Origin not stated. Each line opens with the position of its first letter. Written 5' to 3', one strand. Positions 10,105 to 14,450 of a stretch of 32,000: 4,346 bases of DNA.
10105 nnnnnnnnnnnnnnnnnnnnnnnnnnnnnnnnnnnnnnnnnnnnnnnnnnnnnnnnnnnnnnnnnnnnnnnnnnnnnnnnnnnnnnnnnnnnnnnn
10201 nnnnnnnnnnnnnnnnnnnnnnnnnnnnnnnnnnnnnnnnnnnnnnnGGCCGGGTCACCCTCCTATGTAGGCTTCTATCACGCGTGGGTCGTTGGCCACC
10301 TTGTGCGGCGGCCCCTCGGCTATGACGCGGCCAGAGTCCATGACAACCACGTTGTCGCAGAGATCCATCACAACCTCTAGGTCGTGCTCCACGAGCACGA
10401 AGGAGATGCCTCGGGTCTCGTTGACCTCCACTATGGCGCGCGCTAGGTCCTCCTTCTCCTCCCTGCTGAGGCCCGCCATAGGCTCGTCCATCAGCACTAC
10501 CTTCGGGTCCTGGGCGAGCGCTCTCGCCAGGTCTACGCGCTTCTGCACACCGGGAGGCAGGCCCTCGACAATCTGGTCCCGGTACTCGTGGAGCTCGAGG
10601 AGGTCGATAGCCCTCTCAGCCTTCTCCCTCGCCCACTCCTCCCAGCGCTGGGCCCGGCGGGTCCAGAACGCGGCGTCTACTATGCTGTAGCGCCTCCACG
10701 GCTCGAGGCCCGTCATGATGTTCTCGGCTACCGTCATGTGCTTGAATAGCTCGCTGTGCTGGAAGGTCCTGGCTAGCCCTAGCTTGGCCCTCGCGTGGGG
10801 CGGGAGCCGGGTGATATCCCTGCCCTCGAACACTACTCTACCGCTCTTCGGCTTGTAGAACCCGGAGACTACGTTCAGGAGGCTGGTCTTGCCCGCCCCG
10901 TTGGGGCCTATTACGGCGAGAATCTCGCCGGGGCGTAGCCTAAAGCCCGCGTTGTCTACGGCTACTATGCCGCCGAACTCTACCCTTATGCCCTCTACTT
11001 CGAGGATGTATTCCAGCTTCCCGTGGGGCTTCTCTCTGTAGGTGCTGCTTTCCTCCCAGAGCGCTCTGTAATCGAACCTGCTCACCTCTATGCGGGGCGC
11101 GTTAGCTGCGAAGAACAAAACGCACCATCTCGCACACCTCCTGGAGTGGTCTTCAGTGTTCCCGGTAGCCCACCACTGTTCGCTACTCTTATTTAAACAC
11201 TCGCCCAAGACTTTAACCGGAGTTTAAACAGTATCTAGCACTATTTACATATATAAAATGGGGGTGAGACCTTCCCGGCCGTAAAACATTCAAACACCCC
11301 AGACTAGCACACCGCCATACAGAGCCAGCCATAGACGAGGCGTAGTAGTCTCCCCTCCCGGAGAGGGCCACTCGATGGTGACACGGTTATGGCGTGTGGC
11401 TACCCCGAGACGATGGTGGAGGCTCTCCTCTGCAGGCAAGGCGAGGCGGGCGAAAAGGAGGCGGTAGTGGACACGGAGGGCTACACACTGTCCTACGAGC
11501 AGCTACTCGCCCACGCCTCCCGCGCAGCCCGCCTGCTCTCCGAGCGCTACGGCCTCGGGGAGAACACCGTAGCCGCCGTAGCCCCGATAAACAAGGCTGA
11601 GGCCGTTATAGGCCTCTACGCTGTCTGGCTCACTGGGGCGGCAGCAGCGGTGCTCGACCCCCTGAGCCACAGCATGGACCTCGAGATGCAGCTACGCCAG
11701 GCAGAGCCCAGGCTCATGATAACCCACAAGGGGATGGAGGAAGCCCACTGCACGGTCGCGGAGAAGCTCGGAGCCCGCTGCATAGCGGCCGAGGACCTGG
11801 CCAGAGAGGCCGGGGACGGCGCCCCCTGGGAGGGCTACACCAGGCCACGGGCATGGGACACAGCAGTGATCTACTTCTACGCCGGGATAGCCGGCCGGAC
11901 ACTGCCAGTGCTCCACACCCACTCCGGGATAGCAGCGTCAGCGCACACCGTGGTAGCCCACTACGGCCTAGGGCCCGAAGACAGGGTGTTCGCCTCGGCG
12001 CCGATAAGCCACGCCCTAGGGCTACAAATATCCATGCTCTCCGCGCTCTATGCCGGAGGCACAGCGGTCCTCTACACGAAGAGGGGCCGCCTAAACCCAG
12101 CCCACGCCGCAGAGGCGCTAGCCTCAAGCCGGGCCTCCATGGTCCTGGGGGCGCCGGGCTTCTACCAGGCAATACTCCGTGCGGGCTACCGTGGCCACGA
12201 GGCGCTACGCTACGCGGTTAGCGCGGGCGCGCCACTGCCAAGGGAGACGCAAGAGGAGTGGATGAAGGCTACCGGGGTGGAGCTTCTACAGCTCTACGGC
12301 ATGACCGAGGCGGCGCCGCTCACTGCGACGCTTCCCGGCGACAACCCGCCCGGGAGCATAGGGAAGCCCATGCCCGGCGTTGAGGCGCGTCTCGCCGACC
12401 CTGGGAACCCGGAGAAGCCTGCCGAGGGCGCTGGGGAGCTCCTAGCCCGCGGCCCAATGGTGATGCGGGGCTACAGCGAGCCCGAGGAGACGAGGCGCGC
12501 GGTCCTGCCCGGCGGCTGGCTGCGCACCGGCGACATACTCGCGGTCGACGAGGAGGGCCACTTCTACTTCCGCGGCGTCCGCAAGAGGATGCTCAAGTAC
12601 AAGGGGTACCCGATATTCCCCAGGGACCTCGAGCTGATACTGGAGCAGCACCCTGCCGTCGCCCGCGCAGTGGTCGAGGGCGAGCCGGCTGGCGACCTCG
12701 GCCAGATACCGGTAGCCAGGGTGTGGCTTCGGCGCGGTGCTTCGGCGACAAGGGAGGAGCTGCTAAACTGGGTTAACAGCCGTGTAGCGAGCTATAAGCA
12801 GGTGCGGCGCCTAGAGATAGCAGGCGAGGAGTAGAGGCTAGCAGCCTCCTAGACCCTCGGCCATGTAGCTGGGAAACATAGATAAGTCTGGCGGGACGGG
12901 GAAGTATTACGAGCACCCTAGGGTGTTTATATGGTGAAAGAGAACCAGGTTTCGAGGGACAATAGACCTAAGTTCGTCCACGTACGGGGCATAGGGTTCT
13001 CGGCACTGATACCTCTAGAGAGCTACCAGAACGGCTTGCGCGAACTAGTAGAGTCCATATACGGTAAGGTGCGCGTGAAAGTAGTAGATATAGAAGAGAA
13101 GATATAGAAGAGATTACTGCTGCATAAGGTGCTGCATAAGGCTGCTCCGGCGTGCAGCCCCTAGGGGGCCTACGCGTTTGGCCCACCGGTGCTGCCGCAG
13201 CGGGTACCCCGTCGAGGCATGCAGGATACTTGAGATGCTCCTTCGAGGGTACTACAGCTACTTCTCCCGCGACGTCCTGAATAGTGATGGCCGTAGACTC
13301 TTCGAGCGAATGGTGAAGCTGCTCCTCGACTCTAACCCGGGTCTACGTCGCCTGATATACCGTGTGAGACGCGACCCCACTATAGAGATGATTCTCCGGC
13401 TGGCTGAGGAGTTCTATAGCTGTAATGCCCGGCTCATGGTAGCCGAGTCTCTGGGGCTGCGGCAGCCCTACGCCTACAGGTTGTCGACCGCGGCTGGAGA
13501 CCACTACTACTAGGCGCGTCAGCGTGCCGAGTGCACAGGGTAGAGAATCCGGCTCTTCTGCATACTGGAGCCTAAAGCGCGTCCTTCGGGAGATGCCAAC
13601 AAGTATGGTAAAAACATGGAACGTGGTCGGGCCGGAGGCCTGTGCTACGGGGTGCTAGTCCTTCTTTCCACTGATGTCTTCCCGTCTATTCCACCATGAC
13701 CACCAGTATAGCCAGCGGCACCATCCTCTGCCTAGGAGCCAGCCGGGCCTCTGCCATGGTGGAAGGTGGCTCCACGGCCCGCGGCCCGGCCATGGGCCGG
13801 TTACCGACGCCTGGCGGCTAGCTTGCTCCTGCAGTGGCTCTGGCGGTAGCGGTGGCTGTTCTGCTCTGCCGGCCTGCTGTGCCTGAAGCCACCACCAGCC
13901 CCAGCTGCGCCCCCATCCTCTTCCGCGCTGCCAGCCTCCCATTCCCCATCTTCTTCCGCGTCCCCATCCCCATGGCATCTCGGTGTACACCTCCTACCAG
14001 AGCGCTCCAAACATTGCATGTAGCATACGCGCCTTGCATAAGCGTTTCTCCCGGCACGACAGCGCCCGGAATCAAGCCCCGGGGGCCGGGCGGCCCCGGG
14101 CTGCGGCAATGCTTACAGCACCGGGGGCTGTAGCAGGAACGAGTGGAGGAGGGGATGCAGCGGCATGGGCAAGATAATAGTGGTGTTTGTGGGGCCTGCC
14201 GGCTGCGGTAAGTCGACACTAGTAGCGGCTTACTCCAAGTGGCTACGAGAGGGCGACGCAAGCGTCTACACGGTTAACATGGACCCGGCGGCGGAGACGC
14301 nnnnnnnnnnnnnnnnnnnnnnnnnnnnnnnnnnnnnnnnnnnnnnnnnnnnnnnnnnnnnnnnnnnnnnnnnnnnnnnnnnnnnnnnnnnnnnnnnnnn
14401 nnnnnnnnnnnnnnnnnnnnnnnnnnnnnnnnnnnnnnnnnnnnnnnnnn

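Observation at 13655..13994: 107-aa ORF that is 48% Trp+Gly+Arg (19 Trp) with a perfect SD: an unassigned WG/RG-repeat protein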

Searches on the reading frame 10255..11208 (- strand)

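Call 53: search_protein_families(library=pfam, proteins=[window:10255-11208:-], max_evalue=0.00001)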
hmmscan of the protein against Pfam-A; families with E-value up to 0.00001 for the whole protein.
window:10255-11208:- (317 aa): 2 families
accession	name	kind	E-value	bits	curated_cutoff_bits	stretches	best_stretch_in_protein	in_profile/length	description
PF00005.33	ABC_tran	-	1.5e-31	110.3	25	1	85-245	2-137/137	ABC transporter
PF12399.14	BCA_ABC_TP_C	-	8.6e-10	38.5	25.5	1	294-317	1-24/27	Branched-chain amino acid ATP-binding cassette transporter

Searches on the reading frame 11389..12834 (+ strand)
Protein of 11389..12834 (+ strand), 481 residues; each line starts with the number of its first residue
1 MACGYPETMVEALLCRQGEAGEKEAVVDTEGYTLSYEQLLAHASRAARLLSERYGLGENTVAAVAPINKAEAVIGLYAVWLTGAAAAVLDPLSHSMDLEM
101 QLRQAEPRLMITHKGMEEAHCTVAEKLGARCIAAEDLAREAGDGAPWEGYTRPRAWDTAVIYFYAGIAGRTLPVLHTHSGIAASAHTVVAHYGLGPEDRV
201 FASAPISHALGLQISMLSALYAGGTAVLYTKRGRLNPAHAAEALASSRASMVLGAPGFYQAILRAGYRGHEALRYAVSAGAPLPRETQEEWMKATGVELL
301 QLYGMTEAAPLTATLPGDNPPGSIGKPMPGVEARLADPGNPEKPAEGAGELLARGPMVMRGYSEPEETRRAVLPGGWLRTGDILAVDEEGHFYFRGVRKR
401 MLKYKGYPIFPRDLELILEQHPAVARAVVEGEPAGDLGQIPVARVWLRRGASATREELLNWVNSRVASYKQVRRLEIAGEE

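Call 19: search_protein_families(library=pfam, proteins=[window:11389-12834:+], max_evalue=0.01)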
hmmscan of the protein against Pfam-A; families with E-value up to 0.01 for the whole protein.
window:11389-12834:+ (481 aa): 2 families
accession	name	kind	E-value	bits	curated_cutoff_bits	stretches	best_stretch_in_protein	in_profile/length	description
PF00501.34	AMP-binding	-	5.1e-64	216.9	29.9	1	20-362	8-383/384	AMP-binding enzyme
PF13193.12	AMP-binding_C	-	4.3e-09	37.6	24.5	1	414-478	2-66/76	AMP-binding enzyme C-terminal domain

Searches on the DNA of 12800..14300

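Call 43: search_rna_families(source=window, start=12800, end=14300, threshold=evalue, max_evalue=1)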
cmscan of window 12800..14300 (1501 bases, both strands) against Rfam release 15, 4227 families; matches with E-value up to 1: 1.
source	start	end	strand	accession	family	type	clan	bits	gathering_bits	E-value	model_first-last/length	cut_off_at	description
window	13871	13900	+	RF01977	HOTAIRM1_3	Gene; lncRNA;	-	15.1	37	0.96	1-59/59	no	HOX antisense intergenic RNA myeloid 1 conserved region 3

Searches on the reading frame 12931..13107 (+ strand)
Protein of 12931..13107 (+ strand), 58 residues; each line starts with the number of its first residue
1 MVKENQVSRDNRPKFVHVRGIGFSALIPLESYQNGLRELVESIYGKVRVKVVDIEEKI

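Call 19: search_protein_families(library=pfam, proteins=[window:12931-13107:+], max_evalue=0.01)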
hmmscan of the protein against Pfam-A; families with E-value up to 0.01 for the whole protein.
window:12931-13107:+ (58 aa): 0 families

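Call 77: search_protein_families(library=padloc, proteins=[window:12931-13107:+], max_evalue=0.01)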
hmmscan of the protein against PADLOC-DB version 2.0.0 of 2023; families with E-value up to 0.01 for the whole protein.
window:12931-13107:+ (58 aa): 0 families

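Call 78: search_protein_families(library=phrogs, proteins=[window:12931-13107:+], max_evalue=0.01)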
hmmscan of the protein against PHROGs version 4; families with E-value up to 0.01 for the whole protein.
window:12931-13107:+ (58 aa): 0 families
